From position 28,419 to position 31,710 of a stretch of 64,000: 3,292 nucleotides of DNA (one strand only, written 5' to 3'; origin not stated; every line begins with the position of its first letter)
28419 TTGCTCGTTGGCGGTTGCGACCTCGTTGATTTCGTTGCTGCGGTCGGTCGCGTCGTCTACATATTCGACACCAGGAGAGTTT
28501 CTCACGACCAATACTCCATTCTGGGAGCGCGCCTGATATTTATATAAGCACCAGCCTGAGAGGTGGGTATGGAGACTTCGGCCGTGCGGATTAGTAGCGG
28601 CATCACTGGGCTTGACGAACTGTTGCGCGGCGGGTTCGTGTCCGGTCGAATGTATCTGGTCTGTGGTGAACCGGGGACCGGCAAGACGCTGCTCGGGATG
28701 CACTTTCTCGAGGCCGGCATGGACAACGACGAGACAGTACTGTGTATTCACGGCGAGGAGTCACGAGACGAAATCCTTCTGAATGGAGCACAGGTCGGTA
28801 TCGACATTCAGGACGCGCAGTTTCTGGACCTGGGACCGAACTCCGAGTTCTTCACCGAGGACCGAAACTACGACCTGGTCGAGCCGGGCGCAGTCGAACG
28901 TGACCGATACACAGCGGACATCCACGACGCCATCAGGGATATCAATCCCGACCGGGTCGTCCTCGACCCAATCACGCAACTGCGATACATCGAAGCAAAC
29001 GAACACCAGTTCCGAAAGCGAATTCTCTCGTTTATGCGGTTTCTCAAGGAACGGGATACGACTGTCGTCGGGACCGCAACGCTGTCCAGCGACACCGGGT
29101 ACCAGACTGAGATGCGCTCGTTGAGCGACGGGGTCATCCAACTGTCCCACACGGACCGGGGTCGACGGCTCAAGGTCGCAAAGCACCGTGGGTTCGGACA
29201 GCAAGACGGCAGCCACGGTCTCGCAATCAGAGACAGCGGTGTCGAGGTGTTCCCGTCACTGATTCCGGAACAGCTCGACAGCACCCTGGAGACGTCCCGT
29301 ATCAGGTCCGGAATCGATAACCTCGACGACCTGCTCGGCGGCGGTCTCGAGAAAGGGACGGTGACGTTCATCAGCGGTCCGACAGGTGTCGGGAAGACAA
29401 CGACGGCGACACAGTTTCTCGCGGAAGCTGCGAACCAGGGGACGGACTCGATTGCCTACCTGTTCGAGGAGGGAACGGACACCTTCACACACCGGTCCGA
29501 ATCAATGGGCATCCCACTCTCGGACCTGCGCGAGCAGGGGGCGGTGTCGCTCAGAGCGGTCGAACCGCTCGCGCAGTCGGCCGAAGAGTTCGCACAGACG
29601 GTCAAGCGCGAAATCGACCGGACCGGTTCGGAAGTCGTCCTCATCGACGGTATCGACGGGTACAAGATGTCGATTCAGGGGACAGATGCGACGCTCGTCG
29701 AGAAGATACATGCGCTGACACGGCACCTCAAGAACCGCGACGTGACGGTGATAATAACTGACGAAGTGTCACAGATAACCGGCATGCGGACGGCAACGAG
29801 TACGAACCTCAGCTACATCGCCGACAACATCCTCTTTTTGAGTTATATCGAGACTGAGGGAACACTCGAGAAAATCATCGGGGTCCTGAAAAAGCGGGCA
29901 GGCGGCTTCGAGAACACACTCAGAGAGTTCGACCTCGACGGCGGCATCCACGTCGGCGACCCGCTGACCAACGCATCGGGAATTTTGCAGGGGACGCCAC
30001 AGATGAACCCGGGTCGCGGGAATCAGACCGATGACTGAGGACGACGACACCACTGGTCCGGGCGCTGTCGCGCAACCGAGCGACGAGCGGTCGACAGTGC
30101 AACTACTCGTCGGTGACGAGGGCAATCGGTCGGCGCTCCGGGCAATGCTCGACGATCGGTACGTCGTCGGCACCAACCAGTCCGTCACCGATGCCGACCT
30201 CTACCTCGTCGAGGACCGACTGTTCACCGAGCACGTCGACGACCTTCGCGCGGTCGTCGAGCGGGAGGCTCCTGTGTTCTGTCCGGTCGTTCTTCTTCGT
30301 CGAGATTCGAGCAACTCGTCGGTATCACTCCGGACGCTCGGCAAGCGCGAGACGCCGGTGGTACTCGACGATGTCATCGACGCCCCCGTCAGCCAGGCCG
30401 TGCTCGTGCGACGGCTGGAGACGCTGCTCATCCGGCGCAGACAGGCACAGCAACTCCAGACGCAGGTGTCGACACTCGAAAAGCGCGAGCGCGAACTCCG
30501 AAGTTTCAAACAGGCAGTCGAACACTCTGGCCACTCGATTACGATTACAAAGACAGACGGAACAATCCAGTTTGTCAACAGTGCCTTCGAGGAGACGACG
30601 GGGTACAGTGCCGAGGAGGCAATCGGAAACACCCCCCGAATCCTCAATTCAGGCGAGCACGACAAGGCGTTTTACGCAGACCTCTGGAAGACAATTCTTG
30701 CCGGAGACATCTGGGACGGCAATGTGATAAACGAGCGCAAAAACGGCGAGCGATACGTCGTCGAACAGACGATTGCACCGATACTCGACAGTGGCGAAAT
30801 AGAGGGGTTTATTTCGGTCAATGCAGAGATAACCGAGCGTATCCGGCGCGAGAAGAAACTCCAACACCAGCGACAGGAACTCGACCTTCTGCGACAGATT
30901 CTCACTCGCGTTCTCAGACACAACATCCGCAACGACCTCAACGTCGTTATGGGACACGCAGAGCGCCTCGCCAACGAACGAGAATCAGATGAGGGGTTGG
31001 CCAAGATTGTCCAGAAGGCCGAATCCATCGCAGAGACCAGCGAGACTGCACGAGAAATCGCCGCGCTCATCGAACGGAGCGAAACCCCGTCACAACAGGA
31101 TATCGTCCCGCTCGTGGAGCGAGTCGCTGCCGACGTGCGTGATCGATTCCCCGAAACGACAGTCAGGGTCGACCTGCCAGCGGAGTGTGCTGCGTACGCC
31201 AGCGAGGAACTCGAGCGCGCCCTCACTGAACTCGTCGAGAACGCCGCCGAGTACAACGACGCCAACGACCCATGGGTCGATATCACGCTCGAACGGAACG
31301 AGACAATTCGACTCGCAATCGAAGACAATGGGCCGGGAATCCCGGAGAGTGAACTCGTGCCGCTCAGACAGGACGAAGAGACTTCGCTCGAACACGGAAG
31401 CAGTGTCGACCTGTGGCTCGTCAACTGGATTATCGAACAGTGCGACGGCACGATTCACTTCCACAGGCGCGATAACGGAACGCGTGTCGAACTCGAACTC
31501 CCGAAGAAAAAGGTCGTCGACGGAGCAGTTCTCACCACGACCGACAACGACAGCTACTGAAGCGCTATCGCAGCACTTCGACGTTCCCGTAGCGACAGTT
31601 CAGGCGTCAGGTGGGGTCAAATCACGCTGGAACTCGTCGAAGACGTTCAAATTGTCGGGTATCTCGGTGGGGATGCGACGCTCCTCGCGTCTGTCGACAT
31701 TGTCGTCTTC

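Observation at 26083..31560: Divergent KaiC-centred gene cluster: two KaiC-family ATPases, an uncharacterised (Nmad3-like?) protein, a Zn-ribbon membrane protein and a pseudo-receiver/PAS histidine kinase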

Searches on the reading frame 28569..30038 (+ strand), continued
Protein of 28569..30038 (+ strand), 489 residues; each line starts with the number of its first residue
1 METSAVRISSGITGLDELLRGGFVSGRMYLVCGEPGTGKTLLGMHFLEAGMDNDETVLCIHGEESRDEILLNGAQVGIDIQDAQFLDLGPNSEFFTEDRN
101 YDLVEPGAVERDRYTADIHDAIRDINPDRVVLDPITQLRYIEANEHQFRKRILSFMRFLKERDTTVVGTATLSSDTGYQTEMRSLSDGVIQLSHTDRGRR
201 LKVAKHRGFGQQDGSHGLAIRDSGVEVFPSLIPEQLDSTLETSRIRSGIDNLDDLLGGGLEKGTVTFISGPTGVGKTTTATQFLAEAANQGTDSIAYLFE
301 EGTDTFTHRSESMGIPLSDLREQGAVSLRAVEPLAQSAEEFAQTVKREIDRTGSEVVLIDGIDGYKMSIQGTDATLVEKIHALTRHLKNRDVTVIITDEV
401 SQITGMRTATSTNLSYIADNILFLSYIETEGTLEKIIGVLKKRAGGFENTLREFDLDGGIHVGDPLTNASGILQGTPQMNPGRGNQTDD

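Call 88: find_encoding_contigs(protein=P0296, flank=4000, max_places=1)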
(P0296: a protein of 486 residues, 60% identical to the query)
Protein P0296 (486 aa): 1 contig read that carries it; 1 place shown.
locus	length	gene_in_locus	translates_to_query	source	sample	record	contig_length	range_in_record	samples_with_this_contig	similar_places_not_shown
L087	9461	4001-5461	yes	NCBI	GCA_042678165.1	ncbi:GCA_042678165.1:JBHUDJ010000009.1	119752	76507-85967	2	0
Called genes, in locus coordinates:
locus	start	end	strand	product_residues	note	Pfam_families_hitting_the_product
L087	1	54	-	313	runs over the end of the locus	-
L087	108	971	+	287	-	-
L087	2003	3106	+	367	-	-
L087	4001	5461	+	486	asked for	PF00154:RecA_N (faint), PF03796:DnaB_C (faint), PF06745:ATPase, PF13191:AAA_16 (faint), PF23442:DUF7125 (faint), PF25199:nSTAND_NTPase5 (faint), PF13481:AAA_25 (weak), PF06745:ATPase, +4 more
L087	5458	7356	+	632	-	PF08448:PAS_4 (weak), PF00989:PAS, PF08448:PAS_4, PF13188:PAS_8 (weak), PF13426:PAS_9, PF08447:PAS_3, PF00512:HisKA (weak), PF02518:HATPase_c, +2 more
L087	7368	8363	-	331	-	-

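Call 89: find_encoding_contigs(protein=P0322, flank=4000, max_places=1)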
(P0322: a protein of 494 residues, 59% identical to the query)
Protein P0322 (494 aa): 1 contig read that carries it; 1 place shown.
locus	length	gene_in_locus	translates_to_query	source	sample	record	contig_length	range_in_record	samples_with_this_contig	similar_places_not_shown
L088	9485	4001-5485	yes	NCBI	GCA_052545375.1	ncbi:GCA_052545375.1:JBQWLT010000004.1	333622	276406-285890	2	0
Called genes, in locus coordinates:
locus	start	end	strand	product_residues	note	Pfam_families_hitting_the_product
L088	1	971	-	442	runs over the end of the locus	PF00709:Adenylsucc_synt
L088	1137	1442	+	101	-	PF21715:CggR_N (weak)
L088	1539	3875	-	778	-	PF24371:DUF7527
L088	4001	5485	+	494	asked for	PF00154:RecA_N (faint), PF01637:ATPase_2 (faint), PF06745:ATPase, PF13481:AAA_25, PF13191:AAA_16 (weak), PF13481:AAA_25, PF06745:ATPase, PF13191:AAA_16 (weak), +8 more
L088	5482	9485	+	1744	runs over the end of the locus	PF00989:PAS, PF08448:PAS_4, PF13426:PAS_9, PF02518:HATPase_c, PF08447:PAS_3, PF08448:PAS_4, PF13426:PAS_9, PF08447:PAS_3, +13 more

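Call 90: find_encoding_contigs(protein=P0347, flank=4000, max_places=1)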
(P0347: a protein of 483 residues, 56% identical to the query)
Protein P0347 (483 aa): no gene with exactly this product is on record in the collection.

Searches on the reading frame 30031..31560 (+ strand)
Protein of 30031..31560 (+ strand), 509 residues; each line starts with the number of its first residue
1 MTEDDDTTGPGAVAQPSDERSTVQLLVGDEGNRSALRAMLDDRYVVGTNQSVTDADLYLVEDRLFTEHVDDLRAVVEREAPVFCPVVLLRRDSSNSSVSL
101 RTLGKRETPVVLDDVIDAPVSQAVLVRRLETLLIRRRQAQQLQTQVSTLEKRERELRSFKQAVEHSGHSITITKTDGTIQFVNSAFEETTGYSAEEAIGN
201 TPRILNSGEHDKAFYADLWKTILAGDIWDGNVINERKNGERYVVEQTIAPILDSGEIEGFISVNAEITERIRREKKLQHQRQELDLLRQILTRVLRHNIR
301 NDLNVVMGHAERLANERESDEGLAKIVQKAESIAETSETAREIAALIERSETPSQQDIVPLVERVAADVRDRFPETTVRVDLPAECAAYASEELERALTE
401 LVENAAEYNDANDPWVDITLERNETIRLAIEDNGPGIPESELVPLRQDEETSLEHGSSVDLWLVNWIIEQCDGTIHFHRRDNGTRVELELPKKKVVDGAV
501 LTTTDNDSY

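Call 3: search_protein_families(library=pfam, proteins=[window:30031-31560:+], max_evalue=0.01)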
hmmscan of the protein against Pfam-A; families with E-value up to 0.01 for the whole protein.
window:30031-31560:+ (509 aa): 9 families
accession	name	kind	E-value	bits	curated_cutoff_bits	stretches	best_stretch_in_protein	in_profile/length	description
PF02518.31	HATPase_c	-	2.9e-16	60.3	26.4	1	392-493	4-110/111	Histidine kinase-, DNA gyrase B-, and HSP90-like ATPase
PF13426.13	PAS_9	-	4.4e-14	53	27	1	168-269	2-103/103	PAS domain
PF00989.32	PAS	-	2.3e-13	50.6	22.6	1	159-261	3-107/113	PAS fold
PF08448.16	PAS_4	-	5e-11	43.2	23.1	1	164-271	2-109/110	PAS fold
PF08447.18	PAS_3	-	8.5e-07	29.6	25.6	1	181-263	3-88/89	PAS fold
PF13581.12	HATPase_c_2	-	2e-06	28.3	27.4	1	365-488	8-125/127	Histidine kinase-like ATPase domain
PF13589.12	HATPase_c_3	-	8.4e-05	23.1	25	1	394-442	3-50/137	Histidine kinase-, DNA gyrase B-, and HSP90-like ATPase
PF13188.13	PAS_8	-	0.00021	21.5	21.8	1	159-206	3-51/65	PAS domain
PF00512.31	HisKA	-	0.00062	20.2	26.9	1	289-332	3-45/66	His Kinase A (phospho-acceptor) domain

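Call 4: search_protein_families(library=ncbifam, proteins=[window:30031-31560:+], max_evalue=0.01)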
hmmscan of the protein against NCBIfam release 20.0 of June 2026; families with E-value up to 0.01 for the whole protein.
window:30031-31560:+ (509 aa): 49 families (the best 25 are shown)
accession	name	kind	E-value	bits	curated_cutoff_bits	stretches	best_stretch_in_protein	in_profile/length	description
TIGR02938.1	nifL_nitrog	equivalog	1e-28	100.1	242.45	1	159-283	6-131/494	nitrogen fixation negative regulator NifL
NF045675.1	PhdiestaseDibA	equivalog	1.3e-27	96.5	980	1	128-295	49-216/623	phosphodiesterase DibA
NF010076.0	PRK13557.1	subfamily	5.1e-21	74.7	631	1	150-342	23-218/540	histidine kinase famiy protein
TIGR00229.1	sensory_box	domain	8.9e-21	74.3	22.9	1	155-277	3-126/126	PAS domain S-box protein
NF010077.0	PRK13559.1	subfamily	3.7e-16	59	361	1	140-494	26-361/364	hypothetical protein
NF047874.1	MASE3_PAS_HK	subfamily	1.1e-15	57.5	560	2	355-497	477-630/655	MASE3 domain-containing sensor histidine kinase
NF052652.1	YtvA_fam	equivalog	3.4e-15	56.3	250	1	160-288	3-135/243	YtvA family blue-light photoreceptor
NF052306.1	BluLightHisKinLov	equivalog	1.8e-14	53.4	450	1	174-491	42-333/334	blue-light-activated histidine kinase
NF008468.0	PRK11360.1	equivalog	1.7e-13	49.8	646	1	146-494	256-610/616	two-component system sensor histidine kinase AtoS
TIGR02966.1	phoR_proteo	equivalog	2.2e-13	49.9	334.2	1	153-445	2-281/333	phosphate regulon sensor histidine kinase PhoR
NF046044.1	PnpS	equivalog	6.4e-12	45.2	400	1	138-491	35-390/390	two-component system histidine kinase PnpS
NF007004.0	PRK09467.1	equivalog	7.2e-12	44.8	415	1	266-493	210-437/440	two-component system sensor histidine kinase EnvZ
NF041880.1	EPS_EpsF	equivalog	3.8e-11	42.2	900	1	72-445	58-440/492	response regulator EpsF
NF008312.0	PRK11100.1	equivalog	1.6e-10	40.4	356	1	293-493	261-475/477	two-component system sensor histidine kinase CreC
NF007793.0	PRK10490.1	equivalog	3e-10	38.8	1123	1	258-495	632-885/895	two-component system sensor histidine kinase KdpD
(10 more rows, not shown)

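Call 6: search_protein_families(library=padloc, proteins=[window:30031-31560:+], max_evalue=0.01)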
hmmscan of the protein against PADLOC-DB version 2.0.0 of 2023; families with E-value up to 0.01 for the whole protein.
window:30031-31560:+ (509 aa): 0 families

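Call 46: search_solved_structures(query=window:30031-31560:+, max_evalue=0.001)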
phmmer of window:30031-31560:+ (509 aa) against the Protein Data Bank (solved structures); distinct sequences matched with E-value up to 0.001: 79 (the best 60 are shown).
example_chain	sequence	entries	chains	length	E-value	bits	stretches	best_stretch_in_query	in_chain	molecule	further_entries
3ewk_A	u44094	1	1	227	2.3e-30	109.1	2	170-285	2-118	Sensor protein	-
9qq6_A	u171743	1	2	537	1.4e-21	80.1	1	154-286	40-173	histidine kinase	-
2gj3_A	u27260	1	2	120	2.5e-16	62.8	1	158-266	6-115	Nitrogen fixation regulatory protein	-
8dik_A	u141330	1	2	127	4.1e-15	58.9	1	171-269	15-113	Aerotaxis receptor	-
8a3u_A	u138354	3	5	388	5.1e-13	51.9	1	160-477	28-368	Putative Sensory box protein,Sensor protein FixL | Putative Sensory box protein,Putative Sensory box protein,Sensor protein FixL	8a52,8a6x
31cj_A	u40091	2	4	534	5.3e-13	51.9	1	173-269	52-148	Aerotaxis receptor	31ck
8a7f_A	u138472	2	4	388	7e-13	51.5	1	160-477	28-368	Putative Sensory box protein,Sensor protein FixL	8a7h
6ywg_A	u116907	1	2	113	5.3e-11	45.3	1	166-269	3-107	Multi-sensor hybrid histidine kinase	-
7ab6_A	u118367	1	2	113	1.5e-10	43.8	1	166-269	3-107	Multi-sensor hybrid histidine kinase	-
7ab7_A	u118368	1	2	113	1.5e-10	43.8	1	166-269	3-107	Multi-sensor hybrid histidine kinase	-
4gcz_A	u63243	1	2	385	1.8e-10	43.6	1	156-477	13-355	Blue-light photoreceptor, Sensor protein fixL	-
6ywq_A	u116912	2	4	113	2.6e-10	43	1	166-269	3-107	Multi-sensor hybrid histidine kinase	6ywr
6ywh_A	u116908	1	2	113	2.6e-10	43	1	166-269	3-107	Multi-sensor hybrid histidine kinase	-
8pm1_A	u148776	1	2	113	3.5e-10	42.6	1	166-269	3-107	histidine kinase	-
6ywi_A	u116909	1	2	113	3.5e-10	42.6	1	166-269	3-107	Multi-sensor hybrid histidine kinase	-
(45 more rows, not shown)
